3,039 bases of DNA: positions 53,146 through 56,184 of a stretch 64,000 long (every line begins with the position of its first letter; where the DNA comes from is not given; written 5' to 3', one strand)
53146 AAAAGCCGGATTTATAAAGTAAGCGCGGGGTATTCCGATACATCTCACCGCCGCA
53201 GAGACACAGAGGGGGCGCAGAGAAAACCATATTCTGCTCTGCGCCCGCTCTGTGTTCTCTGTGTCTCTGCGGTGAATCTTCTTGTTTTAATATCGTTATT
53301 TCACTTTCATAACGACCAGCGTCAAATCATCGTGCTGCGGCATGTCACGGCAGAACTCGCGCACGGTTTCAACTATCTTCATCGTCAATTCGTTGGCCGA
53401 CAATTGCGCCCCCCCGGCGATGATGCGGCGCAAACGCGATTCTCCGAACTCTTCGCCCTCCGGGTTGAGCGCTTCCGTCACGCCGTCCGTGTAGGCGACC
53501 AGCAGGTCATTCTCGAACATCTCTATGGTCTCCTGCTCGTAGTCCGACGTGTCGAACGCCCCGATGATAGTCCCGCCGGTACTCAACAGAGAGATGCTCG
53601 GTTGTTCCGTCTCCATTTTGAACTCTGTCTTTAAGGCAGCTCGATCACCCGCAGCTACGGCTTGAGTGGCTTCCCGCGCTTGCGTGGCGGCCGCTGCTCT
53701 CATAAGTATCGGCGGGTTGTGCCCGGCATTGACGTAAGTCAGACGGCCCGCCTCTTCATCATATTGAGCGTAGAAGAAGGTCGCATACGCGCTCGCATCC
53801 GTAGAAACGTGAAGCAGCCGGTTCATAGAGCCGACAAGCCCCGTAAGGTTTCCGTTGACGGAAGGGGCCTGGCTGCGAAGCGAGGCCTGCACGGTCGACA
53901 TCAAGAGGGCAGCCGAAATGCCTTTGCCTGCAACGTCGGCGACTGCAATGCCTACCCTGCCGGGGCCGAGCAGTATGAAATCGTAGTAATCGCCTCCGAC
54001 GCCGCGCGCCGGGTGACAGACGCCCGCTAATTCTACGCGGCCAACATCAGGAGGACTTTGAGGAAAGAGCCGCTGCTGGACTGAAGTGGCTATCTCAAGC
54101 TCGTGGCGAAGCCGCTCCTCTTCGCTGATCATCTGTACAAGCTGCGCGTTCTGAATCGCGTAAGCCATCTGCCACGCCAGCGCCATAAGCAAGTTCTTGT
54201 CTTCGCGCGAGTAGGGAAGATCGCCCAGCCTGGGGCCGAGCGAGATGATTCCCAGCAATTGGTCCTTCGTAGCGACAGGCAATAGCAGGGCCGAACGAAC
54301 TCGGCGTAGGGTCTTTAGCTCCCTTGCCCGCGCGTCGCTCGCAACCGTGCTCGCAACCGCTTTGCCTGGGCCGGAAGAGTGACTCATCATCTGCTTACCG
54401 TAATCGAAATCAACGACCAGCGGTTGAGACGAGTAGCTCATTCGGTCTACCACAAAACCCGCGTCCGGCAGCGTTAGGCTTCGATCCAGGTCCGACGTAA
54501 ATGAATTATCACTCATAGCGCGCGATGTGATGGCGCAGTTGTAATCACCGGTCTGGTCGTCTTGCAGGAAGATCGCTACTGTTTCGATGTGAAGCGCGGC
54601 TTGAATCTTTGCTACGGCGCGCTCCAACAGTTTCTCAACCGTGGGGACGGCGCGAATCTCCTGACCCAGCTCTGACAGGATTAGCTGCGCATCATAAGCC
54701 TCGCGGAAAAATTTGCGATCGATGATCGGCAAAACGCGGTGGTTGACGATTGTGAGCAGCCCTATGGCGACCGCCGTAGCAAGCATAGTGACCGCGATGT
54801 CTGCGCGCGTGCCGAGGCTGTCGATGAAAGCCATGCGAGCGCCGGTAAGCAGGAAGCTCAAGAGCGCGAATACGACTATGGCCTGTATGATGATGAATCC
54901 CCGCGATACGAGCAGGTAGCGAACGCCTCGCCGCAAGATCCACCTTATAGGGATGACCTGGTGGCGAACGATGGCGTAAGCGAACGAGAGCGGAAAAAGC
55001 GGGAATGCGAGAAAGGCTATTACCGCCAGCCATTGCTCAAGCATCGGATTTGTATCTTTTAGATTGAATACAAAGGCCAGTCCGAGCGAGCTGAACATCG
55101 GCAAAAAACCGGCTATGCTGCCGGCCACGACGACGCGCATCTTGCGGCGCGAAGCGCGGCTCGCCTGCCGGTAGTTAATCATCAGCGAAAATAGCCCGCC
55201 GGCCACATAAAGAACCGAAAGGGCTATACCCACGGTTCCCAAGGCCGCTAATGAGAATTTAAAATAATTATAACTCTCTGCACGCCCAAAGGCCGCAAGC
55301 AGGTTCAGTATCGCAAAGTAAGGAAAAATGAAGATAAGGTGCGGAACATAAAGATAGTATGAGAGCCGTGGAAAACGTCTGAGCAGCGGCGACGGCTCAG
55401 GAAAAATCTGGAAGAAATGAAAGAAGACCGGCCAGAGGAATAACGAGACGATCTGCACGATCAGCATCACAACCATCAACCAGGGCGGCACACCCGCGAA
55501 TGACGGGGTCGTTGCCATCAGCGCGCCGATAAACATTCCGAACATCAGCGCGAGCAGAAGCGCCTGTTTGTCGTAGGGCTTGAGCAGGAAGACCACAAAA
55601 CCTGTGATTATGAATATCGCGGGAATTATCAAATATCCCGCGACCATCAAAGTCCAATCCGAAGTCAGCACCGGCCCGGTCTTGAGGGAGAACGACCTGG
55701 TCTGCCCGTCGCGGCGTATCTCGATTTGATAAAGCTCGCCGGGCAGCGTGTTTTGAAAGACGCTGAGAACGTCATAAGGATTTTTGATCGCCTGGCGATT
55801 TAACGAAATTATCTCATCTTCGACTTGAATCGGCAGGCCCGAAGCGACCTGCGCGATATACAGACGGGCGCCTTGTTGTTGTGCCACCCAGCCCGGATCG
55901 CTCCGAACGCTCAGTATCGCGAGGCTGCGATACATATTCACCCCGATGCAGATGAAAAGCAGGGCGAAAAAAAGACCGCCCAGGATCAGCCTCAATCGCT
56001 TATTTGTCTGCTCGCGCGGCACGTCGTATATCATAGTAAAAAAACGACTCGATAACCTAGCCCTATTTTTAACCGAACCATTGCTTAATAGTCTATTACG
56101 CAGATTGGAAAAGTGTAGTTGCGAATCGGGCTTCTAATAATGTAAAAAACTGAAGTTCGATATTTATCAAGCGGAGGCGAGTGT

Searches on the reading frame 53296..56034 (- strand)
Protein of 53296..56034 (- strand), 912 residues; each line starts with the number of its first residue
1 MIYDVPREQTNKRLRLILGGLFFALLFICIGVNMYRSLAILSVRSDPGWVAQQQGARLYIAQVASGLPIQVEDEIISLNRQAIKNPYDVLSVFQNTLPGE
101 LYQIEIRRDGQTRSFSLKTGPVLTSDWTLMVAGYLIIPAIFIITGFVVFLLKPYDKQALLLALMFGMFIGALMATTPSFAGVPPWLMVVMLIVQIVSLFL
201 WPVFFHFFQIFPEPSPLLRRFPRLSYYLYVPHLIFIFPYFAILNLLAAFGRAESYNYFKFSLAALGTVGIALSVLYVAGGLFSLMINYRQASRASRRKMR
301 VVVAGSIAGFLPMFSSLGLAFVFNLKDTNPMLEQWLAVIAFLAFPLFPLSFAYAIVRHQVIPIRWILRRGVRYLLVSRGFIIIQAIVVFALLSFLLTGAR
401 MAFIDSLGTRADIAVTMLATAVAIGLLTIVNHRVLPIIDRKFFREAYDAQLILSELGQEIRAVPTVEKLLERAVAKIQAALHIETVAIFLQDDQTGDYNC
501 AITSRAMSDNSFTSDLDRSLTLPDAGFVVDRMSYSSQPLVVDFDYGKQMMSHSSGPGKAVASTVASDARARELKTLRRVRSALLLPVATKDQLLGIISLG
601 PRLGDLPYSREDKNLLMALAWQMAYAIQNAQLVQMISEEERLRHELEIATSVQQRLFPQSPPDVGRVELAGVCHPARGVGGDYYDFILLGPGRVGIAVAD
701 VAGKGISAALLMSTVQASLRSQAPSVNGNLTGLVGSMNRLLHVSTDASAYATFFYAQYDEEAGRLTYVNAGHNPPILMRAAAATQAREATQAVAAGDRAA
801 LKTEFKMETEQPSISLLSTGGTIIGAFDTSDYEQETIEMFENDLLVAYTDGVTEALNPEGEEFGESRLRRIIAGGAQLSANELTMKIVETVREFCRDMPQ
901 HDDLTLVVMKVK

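Call 48: search_protein_families(library=ncbifam, proteins=[window:53296-56034:-], max_evalue=0.00001)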
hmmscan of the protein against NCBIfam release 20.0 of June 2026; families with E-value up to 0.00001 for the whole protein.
window:53296-56034:- (912 aa): 3 families
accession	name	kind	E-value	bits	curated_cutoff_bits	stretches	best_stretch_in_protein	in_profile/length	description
TIGR02865.1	spore_II_E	equivalog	1.1e-07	30.3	490.8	0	824-911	679-763/764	stage II sporulation protein E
NF038263.1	prot_phos_SiaA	equivalog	1.5e-06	27.1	700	0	828-911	573-657/658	biofilm regulation protein phosphatase SiaA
NF045505.1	RR_RssB_Pseudo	equivalog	1.6e-06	27.4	700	0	643-793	153-310/394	two-component system response regulator RssB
